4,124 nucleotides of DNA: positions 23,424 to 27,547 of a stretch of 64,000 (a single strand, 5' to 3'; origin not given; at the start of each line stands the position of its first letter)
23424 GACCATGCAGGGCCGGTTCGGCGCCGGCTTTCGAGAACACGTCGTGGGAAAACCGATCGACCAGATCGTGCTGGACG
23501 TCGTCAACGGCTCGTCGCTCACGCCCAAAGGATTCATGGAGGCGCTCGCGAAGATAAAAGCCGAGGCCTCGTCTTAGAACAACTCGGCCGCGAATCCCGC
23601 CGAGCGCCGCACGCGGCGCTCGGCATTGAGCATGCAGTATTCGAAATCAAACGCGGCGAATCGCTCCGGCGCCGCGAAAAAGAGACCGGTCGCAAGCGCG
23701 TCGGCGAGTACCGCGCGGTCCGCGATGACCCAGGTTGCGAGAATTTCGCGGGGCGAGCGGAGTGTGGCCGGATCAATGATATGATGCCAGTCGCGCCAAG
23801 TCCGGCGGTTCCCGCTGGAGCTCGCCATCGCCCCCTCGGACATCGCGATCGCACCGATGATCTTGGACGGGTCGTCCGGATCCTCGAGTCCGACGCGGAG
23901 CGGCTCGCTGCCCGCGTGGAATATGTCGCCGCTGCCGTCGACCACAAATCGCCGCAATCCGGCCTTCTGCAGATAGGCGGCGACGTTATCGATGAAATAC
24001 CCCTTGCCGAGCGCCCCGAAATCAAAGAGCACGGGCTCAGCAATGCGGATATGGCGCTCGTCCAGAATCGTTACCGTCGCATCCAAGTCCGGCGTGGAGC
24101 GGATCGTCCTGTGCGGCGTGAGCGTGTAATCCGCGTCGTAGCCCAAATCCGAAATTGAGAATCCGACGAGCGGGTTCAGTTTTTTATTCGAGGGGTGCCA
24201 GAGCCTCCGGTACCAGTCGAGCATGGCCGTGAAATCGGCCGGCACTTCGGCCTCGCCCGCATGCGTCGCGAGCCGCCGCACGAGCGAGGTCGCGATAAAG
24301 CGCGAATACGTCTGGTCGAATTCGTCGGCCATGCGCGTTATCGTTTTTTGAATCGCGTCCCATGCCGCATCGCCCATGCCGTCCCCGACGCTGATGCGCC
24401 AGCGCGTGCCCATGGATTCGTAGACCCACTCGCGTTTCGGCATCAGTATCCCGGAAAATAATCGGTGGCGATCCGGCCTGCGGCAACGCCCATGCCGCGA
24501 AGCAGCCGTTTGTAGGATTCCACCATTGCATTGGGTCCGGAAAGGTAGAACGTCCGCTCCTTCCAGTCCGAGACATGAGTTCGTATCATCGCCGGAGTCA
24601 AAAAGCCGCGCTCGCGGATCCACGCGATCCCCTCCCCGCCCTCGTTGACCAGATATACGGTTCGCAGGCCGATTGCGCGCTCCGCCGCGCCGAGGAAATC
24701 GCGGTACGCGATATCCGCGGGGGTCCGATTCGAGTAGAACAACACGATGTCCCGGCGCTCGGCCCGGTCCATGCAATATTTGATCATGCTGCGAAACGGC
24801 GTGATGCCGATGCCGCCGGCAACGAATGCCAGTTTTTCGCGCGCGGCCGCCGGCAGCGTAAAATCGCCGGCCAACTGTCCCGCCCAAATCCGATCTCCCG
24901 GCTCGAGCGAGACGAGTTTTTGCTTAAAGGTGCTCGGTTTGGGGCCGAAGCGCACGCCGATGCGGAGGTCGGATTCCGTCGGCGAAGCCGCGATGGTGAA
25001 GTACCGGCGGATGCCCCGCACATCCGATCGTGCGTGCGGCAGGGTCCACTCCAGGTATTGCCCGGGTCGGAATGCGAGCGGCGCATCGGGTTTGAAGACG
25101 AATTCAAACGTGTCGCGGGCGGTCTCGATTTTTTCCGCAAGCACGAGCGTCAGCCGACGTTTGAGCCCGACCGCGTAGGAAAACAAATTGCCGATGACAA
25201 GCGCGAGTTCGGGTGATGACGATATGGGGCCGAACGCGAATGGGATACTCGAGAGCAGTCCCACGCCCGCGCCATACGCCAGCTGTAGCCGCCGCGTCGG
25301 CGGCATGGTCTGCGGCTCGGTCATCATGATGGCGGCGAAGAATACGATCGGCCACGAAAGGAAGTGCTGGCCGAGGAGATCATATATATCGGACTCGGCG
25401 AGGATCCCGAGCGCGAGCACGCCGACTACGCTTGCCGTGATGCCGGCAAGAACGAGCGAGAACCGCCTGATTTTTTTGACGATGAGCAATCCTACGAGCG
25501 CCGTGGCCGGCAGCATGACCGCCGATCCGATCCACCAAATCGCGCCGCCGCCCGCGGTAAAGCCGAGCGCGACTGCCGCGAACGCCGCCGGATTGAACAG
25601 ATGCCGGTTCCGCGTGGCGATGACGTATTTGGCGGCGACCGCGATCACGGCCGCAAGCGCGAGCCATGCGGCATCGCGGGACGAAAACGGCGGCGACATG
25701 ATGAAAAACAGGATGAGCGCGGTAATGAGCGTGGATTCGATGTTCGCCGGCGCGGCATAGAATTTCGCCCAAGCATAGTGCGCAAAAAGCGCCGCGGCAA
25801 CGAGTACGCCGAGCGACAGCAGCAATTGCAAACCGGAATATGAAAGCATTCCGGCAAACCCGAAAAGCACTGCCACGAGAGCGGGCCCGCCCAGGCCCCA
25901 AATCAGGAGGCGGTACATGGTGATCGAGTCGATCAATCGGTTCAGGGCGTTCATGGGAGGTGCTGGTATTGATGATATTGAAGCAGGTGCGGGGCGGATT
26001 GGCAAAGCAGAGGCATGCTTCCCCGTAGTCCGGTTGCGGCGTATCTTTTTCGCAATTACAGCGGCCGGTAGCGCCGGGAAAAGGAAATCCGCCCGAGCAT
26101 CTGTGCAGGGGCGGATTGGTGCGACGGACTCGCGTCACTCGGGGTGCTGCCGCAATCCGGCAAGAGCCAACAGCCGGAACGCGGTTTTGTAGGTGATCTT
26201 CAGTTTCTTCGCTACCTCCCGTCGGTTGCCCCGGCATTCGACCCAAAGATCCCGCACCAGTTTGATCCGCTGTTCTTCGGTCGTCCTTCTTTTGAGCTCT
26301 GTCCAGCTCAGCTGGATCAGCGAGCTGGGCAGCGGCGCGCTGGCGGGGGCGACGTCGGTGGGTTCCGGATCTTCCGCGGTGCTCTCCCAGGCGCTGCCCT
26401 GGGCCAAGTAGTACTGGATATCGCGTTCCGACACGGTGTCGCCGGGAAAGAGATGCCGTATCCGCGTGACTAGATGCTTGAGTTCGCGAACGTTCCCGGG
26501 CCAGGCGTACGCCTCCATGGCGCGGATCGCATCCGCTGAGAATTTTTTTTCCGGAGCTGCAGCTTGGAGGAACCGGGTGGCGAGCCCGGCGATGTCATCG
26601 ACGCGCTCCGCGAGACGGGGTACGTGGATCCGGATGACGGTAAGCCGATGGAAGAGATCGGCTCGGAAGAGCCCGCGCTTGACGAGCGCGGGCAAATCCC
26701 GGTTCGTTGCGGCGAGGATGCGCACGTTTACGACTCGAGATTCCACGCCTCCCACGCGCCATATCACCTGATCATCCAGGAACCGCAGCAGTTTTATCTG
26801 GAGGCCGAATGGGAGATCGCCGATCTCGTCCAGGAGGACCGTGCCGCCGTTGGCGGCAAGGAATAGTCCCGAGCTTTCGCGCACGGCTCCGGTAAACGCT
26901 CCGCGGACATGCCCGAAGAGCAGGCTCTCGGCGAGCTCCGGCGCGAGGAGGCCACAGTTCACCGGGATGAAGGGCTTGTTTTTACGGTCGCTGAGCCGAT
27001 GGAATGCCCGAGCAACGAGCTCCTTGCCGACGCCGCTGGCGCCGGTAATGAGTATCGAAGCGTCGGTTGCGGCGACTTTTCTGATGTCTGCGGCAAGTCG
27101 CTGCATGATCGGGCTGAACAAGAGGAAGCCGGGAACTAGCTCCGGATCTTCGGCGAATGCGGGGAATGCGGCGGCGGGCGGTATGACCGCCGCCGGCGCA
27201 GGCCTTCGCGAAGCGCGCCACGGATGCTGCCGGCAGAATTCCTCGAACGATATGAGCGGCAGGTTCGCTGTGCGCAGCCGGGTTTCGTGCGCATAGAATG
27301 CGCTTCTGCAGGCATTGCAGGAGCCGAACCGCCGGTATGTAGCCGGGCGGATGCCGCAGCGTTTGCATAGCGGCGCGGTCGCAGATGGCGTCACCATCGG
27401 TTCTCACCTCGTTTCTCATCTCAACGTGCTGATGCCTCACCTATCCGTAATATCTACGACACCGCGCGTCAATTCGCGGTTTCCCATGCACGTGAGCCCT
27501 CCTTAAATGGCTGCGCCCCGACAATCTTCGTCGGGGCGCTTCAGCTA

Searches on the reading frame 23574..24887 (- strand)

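Call 84: search_protein_families(library=pfam, proteins=[window:23574-24887:-], max_evalue=0.00001)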
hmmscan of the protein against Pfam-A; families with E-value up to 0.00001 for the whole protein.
window:23574-24887:- (437 aa): 1 family
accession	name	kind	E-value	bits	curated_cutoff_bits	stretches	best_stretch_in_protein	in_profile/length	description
PF02424.20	ApbE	-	5.5e-40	138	25.6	1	159-412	1-253/266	ApbE family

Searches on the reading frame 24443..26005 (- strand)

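Call 83: search_protein_families(library=pfam, proteins=[window:24443-26005:-], max_evalue=0.00001)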
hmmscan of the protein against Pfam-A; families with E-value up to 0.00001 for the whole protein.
window:24443-26005:- (520 aa): 2 families
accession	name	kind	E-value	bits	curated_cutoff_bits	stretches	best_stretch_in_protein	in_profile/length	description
PF00175.26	NAD_binding_1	-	4.7e-15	56.6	22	1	394-499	1-108/109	Oxidoreductase NAD-binding domain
PF03116.20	NQR2_RnfD_RnfE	-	4e-08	33.4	27.7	0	169-276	180-283/296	NQR2, RnfD, RnfE family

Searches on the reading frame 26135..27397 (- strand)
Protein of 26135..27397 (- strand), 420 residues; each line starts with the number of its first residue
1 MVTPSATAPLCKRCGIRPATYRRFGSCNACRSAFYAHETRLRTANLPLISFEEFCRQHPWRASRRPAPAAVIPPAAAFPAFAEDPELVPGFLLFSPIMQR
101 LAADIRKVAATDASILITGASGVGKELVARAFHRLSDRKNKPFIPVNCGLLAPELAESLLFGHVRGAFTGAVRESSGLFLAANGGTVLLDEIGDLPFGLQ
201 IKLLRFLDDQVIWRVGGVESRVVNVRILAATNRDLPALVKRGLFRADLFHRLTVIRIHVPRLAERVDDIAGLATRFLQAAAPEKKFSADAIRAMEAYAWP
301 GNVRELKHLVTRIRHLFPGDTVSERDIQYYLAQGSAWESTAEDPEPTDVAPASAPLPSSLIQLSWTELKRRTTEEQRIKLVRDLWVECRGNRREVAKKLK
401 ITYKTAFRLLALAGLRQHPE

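Call 83: search_protein_families(library=pfam, proteins=[window:26135-27397:-], max_evalue=0.00001)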
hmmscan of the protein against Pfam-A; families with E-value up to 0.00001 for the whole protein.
window:26135-27397:- (420 aa): 3 families
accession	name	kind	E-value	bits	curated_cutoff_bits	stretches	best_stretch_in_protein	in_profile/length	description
PF00158.32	Sigma54_activat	-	3.1e-60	203.1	20.2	1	95-258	5-168/168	Sigma-54 interaction domain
PF14532.12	Sigma54_activ_2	-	1.1e-16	61.7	25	1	95-262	4-138/138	Sigma-54 interaction domain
PF25601.1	AAA_lid_14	-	1.9e-16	60.1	27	1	264-339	2-82/87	AAA+ ATPase lid domain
